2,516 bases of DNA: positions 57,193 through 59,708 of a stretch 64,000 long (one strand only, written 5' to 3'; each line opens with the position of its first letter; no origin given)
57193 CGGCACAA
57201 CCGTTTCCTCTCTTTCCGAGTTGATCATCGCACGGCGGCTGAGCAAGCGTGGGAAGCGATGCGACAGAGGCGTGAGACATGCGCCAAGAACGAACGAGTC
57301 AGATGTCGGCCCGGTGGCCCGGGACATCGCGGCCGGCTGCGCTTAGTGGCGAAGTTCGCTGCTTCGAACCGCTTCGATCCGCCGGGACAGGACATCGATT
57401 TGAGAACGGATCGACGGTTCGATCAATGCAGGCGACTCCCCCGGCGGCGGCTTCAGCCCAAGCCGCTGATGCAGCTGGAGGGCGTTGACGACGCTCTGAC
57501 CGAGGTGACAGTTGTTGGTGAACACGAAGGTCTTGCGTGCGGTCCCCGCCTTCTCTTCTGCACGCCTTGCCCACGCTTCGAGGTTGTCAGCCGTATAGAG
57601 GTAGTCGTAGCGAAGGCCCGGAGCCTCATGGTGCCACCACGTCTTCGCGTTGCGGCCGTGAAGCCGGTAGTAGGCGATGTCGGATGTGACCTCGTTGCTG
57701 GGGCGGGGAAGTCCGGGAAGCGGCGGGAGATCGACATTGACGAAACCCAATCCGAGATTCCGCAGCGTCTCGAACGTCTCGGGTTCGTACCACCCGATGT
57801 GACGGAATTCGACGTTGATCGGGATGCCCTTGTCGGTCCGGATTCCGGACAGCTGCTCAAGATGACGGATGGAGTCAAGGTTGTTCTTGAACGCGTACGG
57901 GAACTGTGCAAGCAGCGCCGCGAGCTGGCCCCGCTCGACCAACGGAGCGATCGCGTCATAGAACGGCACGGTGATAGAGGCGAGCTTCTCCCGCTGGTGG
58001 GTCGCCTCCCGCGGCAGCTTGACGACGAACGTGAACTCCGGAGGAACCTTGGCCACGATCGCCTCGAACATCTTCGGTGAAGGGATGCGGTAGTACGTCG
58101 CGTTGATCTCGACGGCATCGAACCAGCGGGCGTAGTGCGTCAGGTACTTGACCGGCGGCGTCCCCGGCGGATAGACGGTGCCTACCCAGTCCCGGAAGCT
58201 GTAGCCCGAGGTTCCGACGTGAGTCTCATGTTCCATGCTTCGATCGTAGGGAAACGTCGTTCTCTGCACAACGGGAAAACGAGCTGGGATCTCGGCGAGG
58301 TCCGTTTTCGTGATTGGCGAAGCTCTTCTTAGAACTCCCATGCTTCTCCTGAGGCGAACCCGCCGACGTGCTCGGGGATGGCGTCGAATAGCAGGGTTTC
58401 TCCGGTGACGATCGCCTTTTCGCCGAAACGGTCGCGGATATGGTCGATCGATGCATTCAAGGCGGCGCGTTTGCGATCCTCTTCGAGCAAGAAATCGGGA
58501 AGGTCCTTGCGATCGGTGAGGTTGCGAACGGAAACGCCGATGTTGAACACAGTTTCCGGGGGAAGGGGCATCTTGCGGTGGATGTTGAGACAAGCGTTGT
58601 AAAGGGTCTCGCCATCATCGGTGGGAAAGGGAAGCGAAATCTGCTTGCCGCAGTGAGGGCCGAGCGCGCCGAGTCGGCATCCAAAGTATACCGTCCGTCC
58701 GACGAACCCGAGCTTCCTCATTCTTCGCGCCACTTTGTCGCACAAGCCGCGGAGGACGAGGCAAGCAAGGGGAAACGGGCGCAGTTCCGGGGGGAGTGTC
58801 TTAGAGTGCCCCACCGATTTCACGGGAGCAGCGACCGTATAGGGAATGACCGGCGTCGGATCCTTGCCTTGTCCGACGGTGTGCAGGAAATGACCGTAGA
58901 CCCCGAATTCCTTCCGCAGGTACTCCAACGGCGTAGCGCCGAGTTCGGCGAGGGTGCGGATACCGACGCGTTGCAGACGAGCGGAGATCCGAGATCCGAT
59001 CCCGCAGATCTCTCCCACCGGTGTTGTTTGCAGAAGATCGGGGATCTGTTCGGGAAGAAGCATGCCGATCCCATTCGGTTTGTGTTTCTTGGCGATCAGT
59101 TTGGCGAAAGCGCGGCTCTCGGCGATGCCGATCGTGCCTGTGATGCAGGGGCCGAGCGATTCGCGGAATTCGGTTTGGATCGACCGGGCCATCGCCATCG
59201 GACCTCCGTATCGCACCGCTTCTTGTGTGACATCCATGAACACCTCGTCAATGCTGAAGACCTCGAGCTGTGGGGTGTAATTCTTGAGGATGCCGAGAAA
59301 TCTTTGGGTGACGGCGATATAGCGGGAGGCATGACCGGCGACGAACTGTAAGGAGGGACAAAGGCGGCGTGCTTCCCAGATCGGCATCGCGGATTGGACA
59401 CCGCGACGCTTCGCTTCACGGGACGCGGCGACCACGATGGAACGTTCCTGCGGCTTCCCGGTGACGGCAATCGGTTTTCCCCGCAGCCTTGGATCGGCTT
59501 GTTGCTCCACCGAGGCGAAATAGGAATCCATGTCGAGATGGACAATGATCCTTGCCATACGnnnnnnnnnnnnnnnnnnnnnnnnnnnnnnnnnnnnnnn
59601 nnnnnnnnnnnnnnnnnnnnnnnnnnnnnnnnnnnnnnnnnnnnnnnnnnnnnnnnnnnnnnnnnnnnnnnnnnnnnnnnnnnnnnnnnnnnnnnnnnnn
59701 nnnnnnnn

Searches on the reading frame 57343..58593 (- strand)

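Call 30: search_protein_families(library=pfam, proteins=[window:57343-58593:-], max_evalue=0.00001)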
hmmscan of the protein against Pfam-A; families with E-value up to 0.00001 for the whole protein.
window:57343-58593:- (416 aa): 1 family
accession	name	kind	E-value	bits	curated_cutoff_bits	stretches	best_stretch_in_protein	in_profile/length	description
PF01904.24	DUF72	-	3.7e-58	197.6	25.3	1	141-376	1-216/217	Protein of unknown function DUF72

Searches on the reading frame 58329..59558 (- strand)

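Call 30: search_protein_families(library=pfam, proteins=[window:58329-59558:-], max_evalue=0.00001)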
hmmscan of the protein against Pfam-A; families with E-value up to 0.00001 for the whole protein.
window:58329-59558:- (409 aa): 3 families
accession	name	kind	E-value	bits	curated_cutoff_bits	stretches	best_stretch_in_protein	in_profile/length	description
PF00817.25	IMS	-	2.7e-40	138.1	23.2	1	8-156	1-147/148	impB/mucB/samB family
PF11799.13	IMS_C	-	9.3e-16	58.7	20.7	1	247-350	2-102/109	impB/mucB/samB family C-terminal domain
PF21999.2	IMS_HHH_1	-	6.6e-08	33.3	27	1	185-233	4-53/53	DNA polymerase-iota, thumb domain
